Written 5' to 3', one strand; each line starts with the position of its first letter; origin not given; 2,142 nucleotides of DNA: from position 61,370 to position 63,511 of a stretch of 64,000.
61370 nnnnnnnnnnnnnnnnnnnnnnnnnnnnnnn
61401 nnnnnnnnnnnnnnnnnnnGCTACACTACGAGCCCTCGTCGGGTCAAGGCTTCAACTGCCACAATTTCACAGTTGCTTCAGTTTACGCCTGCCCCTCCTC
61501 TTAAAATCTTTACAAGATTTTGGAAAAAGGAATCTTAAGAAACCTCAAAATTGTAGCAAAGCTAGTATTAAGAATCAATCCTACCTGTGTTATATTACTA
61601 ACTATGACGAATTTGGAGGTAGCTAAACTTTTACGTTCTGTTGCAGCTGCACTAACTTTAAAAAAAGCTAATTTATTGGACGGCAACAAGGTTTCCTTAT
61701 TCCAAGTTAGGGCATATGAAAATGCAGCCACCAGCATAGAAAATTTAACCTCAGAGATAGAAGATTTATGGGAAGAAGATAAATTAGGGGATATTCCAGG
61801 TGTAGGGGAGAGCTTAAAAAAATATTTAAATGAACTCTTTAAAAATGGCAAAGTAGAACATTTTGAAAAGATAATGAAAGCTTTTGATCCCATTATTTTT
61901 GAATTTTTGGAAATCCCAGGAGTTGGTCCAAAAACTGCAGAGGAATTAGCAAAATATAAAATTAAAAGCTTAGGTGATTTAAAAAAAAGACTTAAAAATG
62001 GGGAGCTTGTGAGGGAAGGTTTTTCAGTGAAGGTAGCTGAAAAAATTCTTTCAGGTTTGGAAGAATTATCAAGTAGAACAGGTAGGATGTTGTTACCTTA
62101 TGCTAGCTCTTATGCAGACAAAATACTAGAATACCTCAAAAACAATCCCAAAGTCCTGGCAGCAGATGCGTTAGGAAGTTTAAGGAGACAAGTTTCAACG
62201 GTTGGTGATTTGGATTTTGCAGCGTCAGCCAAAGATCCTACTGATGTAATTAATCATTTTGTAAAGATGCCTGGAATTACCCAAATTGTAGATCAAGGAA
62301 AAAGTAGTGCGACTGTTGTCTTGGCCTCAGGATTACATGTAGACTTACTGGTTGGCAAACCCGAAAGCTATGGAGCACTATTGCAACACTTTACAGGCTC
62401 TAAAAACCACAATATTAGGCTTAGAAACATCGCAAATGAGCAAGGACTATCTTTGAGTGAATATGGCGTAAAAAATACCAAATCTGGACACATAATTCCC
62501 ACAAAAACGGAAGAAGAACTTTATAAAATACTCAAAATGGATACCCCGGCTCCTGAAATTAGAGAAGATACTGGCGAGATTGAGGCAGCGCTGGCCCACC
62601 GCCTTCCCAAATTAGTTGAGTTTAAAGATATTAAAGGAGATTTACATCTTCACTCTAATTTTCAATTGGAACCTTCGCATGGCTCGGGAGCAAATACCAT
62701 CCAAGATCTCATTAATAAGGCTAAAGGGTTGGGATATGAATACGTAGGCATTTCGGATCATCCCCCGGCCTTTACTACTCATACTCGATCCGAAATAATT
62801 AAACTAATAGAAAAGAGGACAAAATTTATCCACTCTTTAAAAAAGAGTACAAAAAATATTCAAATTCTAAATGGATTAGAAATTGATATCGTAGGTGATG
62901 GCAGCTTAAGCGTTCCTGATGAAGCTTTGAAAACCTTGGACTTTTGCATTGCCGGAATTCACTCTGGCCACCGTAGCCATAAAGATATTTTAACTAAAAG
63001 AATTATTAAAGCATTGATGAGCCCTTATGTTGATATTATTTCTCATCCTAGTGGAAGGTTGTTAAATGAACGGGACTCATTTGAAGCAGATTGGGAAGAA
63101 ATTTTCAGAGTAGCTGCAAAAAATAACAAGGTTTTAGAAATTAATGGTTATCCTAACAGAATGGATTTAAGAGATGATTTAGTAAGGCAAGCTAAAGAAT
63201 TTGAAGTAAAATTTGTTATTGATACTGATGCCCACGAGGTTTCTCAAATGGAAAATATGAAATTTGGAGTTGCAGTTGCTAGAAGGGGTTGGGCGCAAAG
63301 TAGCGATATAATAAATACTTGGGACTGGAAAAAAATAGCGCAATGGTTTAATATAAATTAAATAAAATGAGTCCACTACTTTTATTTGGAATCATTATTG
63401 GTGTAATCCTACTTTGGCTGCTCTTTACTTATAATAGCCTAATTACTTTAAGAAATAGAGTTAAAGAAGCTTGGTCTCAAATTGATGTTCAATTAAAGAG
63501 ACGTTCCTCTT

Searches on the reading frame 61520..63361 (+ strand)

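Call 91: search_protein_families(library=pfam, proteins=[window:61520-63361:+], max_evalue=0.0001)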
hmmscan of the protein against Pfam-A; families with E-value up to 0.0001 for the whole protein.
window:61520-63361:+ (613 aa): 8 families
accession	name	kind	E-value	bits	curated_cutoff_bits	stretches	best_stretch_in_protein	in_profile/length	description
PF14791.11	DNA_pol_B_thumb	-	3e-20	72.3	25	1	288-349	2-63/63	DNA polymerase beta thumb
PF14716.13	HHH_8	-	1.7e-12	47.9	30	1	29-111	1-72/73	Helix-hairpin-helix domain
PF02811.25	PHP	-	3.9e-12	47.3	26.4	1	374-542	1-162/164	PHP domain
PF14520.12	HHH_5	-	1.4e-07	32.3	27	1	128-181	3-56/57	Helix-hairpin-helix domain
PF10391.15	DNA_pol_lambd_f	-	2e-06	28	29.8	1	128-163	2-36/51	Fingers domain of DNA polymerase lambda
PF11798.14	IMS_HHH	-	7.9e-06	26.3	24.4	0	131-148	15-32/32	IMS family HHH motif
PF21999.2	IMS_HHH_1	-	1.8e-05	25.5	27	0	131-175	2-44/53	DNA polymerase-iota, thumb domain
PF00633.29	HHH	-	7.6e-05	22.8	24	0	128-146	12-30/30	Helix-hairpin-helix motif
